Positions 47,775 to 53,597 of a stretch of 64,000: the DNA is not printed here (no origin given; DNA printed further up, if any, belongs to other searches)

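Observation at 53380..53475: ABCA transporter gene truncated inside its second nucleotide-binding domain at the retroelement junction, with a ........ stub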

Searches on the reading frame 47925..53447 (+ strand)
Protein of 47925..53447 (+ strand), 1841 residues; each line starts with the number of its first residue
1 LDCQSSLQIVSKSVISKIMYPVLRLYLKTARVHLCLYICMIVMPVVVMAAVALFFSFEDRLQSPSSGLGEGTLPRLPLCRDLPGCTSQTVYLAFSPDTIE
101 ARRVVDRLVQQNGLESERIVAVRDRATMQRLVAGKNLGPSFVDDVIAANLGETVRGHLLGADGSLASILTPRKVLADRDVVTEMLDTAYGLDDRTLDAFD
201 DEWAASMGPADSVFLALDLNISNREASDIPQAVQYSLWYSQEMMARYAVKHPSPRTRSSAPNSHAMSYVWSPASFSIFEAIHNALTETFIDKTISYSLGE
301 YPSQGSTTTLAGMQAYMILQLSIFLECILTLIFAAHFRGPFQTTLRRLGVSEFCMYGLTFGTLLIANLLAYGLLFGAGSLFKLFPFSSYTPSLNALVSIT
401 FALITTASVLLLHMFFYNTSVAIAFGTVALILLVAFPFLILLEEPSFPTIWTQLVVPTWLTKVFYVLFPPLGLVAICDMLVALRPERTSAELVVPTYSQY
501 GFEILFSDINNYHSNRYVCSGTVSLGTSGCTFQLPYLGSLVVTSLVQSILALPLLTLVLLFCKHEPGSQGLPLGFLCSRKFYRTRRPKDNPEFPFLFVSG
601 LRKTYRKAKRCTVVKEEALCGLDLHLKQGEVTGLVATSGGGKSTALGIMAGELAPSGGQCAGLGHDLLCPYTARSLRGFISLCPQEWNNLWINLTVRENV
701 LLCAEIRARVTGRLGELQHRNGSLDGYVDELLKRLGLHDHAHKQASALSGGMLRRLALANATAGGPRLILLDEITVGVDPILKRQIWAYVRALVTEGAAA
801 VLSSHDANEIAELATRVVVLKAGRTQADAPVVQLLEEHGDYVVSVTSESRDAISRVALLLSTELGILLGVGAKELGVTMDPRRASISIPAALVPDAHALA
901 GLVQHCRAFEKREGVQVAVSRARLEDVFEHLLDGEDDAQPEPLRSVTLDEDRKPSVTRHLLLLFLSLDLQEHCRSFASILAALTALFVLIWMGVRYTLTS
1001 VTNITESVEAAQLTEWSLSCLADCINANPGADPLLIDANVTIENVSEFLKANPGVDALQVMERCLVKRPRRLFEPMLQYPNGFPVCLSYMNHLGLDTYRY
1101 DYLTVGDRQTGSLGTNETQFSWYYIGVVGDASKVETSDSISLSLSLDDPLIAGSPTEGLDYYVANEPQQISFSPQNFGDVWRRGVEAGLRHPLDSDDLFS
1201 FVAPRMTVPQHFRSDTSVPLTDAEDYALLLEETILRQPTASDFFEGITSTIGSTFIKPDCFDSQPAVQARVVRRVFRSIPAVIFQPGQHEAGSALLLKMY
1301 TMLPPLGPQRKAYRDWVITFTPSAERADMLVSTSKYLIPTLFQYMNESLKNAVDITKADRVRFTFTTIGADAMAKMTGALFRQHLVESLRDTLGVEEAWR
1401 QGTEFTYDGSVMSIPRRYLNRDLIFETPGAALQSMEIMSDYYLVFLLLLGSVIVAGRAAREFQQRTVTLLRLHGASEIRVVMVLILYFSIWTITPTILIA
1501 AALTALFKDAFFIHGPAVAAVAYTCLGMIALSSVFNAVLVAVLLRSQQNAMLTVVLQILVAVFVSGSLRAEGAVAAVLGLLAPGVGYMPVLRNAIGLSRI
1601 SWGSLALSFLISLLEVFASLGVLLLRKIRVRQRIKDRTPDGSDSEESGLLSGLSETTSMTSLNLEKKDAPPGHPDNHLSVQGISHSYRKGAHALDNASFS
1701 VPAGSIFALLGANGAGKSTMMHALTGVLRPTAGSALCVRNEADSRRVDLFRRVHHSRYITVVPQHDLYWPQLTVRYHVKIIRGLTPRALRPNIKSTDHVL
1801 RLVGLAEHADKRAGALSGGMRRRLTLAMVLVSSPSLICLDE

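Call 7: search_protein_families(library=pfam, proteins=[window:47925-53447:+], max_evalue=0.01)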
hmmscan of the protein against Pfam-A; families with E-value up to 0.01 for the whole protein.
window:47925-53447:+ (1841 aa): 3 families
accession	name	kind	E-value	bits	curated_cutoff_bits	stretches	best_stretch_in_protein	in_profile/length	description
PF00005.33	ABC_tran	-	4.3e-50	170.3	25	2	1694-1841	1-134/137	ABC transporter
PF13555.12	AAA_29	-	1.2e-05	25.4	27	1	1696-1732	14-50/61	P-loop containing region of AAA domain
PF13304.12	AAA_21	-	7.7e-05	23.3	27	0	1706-1727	1-22/304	AAA domain, putative AbiEii toxin, Type IV TA system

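Call 10: find_homologous_proteins(query=window:47979-53447:+, max_evalue=1e-10)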
Query window:47979-53447:+ (1823 aa): 39 proteins with E <= 1e-10 among 8000 candidates.
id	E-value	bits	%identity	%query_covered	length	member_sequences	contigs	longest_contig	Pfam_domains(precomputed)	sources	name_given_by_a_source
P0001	0.0e+0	4095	100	100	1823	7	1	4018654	PF00005.34,PF13555.13,PF13304.13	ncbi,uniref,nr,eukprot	ncbi:ABC transporter [Giardia duodenalis]|uniref:ABC transporter n=1 Tax=Giardia intestinalis (strai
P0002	0.0e+0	3548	86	100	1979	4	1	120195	PF00005.34,PF13304.13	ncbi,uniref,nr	ncbi:ABC transporter ABCA.1, putative [Giardia lamblia P15]|uniref:ABC transporter ABCA.1, putative 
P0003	2.1e-50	189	30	13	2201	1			PF23321.2,PF00005.34,PF26955.1,PF12698.14,PF13304.13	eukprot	eukprot:TRINITY_DN12438_c0_g1_i3.p1 TRINITY_DN12438_c0_g1~~TRINITY_DN12438_c0_g1_i3.p1 ORF type:comp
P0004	1.3e-39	154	28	16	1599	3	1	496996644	PF23321.2,PF00005.34,PF13175.13,PF26955.1,PF13476.13,PF13555.13,PF03193.23,PF02463.26,PF12698.14,PF13304.13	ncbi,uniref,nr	ncbi:ATP-binding cassette sub-family A member 9-like isoform X2 [Dromiciops gliroides]|uniref:ATP-bi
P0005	3.0e-37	146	26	21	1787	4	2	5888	PF23321.2,PF00005.34,PF26955.1,PF02463.26,PF12698.14,PF13304.13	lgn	-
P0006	3.9e-36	142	28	13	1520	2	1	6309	PF23321.2,PF00005.34,PF26955.1,PF02463.26,PF12698.14,PF13304.13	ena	-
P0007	1.0e-35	141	30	13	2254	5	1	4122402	PF23321.2,PF00005.34,PF13175.13,PF26955.1,PF13476.13,PF12698.14,PF13304.13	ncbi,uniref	ncbi:phospholipid-transporting ATPase ABCA1-like isoform X2 [Oscarella lobularis]|uniref:phospholipi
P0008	1.0e-34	137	24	16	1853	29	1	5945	PF00005.34,PF02463.26,PF12698.14,PF13304.13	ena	-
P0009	2.4e-34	136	31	13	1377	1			PF00005.34,PF26955.1,PF02463.26,PF12698.14,PF13304.13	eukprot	eukprot:GHVS01031605.1.p1 GENE.GHVS01031605.1~~GHVS01031605.1.p1 ORF type:complete len:1507 (-),scor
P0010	1.6e-29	120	28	16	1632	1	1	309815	PF00005.34,PF13476.13,PF13555.13,PF02463.26,PF12698.14,PF13304.13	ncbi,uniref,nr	ncbi:hypothetical protein CDD81_7019 [Ophiocordyceps australis]|uniref:ABC transporter domain-contai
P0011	9.5e-28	114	32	8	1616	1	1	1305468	PF00005.34,PF13476.13,PF13555.13,PF02463.26,PF12698.14,PF13304.13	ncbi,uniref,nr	ncbi:ABC-type branched-chain amino acid transport system, ATPase component [Geosmithia morbida]|unir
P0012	3.0e-27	113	33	12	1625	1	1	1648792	PF00005.34,PF13555.13,PF02463.26,PF12698.14,PF13304.13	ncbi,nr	ncbi:P-loop containing nucleoside triphosphate hydrolase protein [Hypoxylon cercidicola]|nr:P-loop c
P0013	1.3e-26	110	28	13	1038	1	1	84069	PF13604.13,PF00005.34,PF13476.13,PF13555.13,PF02463.26,PF07690.22,PF13304.13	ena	-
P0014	1.4e-25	107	29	12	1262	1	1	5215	PF12399.15,PF13604.13,PF02653.22,PF00005.34,PF13476.13,PF13555.13,PF13304.13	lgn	-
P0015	4.1e-25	106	33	12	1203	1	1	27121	PF13604.13,PF02653.22,PF00005.34,PF13476.13,PF13555.13,PF13304.13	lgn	-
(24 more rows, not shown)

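Call 13: find_encoding_contigs(protein=P0002, flank=10000, max_places=6)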
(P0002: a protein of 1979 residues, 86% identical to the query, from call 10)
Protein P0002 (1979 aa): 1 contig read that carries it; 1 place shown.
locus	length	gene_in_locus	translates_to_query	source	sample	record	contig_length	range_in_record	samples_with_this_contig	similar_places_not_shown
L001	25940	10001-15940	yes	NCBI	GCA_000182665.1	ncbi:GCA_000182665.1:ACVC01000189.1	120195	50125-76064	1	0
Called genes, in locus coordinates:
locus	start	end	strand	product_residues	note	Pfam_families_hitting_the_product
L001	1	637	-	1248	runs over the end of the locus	-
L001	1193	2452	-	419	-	PF03302:VSP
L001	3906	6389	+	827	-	PF03302:VSP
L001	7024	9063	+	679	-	-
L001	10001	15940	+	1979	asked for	PF00005:ABC_tran, PF13304:AAA_21 (faint), PF00005:ABC_tran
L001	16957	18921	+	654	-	PF03302:VSP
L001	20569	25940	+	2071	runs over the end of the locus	PF12698:ABC2_membrane_3 (weak), PF03193:RsgA_GTPase (faint), PF00005:ABC_tran, PF13304:AAA_21 (faint), PF00005:ABC_tran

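Call 14: find_encoding_contigs(protein=P0001, flank=10000, max_places=10)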
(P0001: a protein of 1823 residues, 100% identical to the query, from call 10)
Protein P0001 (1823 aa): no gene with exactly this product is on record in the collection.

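Call 17: list_cluster_members(proteins=[P0001, P0002])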
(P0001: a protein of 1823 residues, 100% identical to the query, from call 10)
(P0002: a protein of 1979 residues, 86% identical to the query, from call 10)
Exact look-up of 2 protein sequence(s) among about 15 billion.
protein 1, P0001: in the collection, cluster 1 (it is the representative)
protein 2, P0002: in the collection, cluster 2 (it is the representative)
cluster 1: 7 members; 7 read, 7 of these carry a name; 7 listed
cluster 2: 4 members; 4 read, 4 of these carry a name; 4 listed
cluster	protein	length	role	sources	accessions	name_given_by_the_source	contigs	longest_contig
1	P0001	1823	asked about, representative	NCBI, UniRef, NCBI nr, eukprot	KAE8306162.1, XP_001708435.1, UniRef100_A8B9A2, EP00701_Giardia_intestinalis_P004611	ABC transporter [Giardia duodenalis] | ABC transporter n=1 Tax=Giardia intestinalis (strain ATCC 50803 / WB clone C6) ... | ABC transporter [Giardia intestinalis]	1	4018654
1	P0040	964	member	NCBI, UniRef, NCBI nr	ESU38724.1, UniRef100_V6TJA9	ABC-type multidrug transport system, ATPase component [Giardia duodenalis] | ABC-type multidrug transport system, ATPase component n=1 Tax=Giardia intestinalis ... | ABC-type multidrug transport system, ATPase component [Giardia intestinalis]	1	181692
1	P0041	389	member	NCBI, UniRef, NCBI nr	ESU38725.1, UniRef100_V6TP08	ABC-type multidrug transport system, ATPase component [Giardia duodenalis] | ABC-type multidrug transport system, ATPase component n=1 Tax=Giardia intestinalis ... | ABC-type multidrug transport system, ATPase component [Giardia intestinalis]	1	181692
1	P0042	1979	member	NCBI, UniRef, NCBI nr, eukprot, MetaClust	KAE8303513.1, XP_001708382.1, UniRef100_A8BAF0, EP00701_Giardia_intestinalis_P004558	putative ABC transporter [Giardia duodenalis] | ABC transporter n=1 Tax=Giardia intestinalis (strain ATCC 50803 / WB clone C6) ... | putative ABC transporter [Giardia intestinalis]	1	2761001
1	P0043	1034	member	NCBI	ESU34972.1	ABC-type multidrug transport system, ATPase component, partial [Giardia duodenalis]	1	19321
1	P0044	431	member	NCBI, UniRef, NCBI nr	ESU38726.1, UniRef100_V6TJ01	ABC-type multidrug transport system, ATPase component [Giardia duodenalis] | ABC-type multidrug transport system, ATPase component n=1 Tax=Giardia intestinalis ... | ABC-type multidrug transport system, ATPase component [Giardia intestinalis]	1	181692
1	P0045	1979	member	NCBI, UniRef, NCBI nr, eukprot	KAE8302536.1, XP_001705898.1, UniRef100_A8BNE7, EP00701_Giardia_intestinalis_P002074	putative ABC transporter ABCA.1 [Giardia duodenalis] | ABC transporter ABCA.1 n=1 Tax=Giardia intestinalis (strain ATCC 50803 / WB clone C6) ... | putative ABC transporter ABCA.1 [Giardia intestinalis]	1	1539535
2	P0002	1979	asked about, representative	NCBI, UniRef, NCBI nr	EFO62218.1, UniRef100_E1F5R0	ABC transporter ABCA.1, putative [Giardia lamblia P15] | ABC transporter ABCA.1, putative n=1 Tax=Giardia intestinalis (strain P15) TaxID=658858 ...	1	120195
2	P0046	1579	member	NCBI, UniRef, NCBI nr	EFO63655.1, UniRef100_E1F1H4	ABC transporter ABCA.1, putative [Giardia lamblia P15] | ABC transporter ABCA.1, putative n=1 Tax=Giardia intestinalis (strain P15) TaxID=658858 ...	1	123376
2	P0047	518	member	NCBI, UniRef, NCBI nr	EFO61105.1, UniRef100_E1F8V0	ABC-type transport system ATP-binding chain, putative [Giardia lamblia P15] | ABC-type transport system ATP-binding chain, putative n=1 Tax=Giardia intestinalis ...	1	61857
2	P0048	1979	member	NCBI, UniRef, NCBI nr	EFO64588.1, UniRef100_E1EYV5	ABC transporter ABCA.1, putative [Giardia lamblia P15] | ABC transporter ABCA.1, putative n=1 Tax=Giardia intestinalis (strain P15) TaxID=658858 ...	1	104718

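Call 19: find_encoding_contigs(protein=P0042, flank=10000, max_places=6)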
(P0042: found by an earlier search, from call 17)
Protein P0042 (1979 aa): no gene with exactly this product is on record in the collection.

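Call 20: find_encoding_contigs(protein=P0045, flank=10000, max_places=6)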
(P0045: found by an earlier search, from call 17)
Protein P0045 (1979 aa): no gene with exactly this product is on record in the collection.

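Call 22: find_encoding_contigs(protein=P0043, flank=10000, max_places=4)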
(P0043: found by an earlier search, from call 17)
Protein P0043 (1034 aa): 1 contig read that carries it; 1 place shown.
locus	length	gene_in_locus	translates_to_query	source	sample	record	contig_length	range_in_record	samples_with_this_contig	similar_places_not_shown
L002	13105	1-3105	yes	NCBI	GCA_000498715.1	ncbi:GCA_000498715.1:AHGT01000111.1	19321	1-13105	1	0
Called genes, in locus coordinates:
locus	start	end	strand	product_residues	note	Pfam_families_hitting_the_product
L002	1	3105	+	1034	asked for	PF00005:ABC_tran, PF13304:AAA_21 (faint)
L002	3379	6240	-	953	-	-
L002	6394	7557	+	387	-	PF00579:tRNA-synt_1b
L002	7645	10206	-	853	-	PF00501:AMP-binding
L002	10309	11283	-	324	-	PF08613:Cyclin, PF00134:Cyclin_N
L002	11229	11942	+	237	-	-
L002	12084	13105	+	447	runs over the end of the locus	PF04177:TAP42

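Call 23: find_encoding_contigs(protein=P0040, flank=10000, max_places=4)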
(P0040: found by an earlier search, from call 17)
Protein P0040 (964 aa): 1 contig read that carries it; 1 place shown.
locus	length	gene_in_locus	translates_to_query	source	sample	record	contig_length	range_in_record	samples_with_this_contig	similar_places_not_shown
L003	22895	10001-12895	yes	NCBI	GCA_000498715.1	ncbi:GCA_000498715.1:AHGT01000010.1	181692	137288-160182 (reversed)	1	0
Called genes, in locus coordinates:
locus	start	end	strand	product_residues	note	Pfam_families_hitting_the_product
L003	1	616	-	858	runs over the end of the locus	PF13606:Ank_3 (faint), PF12796:Ank_2, PF24521:Ank_KRIT1 (faint), PF00023:Ank (faint), PF13637:Ank_4 (faint), PF13857:Ank_5 (faint), PF12796:Ank_2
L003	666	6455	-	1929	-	PF23383:Beta-prop_IFT140_1st (weak), PF24762:TPR_IF140-IFT172, PF24760:TPR_IF140_C (weak)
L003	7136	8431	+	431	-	-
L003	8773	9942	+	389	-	PF00005:ABC_tran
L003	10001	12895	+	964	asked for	PF00005:ABC_tran, PF13304:AAA_21 (faint)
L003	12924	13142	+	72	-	-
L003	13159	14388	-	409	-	PF01975:SurE, PF09619:YscW (faint)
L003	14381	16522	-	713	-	-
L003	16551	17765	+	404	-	PF12796:Ank_2, PF24521:Ank_KRIT1 (faint), PF13606:Ank_3 (faint), PF13637:Ank_4 (weak), PF00023:Ank (weak), PF13857:Ank_5, PF12796:Ank_2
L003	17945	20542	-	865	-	PF01764:Lipase_3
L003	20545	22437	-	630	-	PF00929:RNase_T (faint)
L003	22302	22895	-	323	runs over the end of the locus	PF01529:DHHC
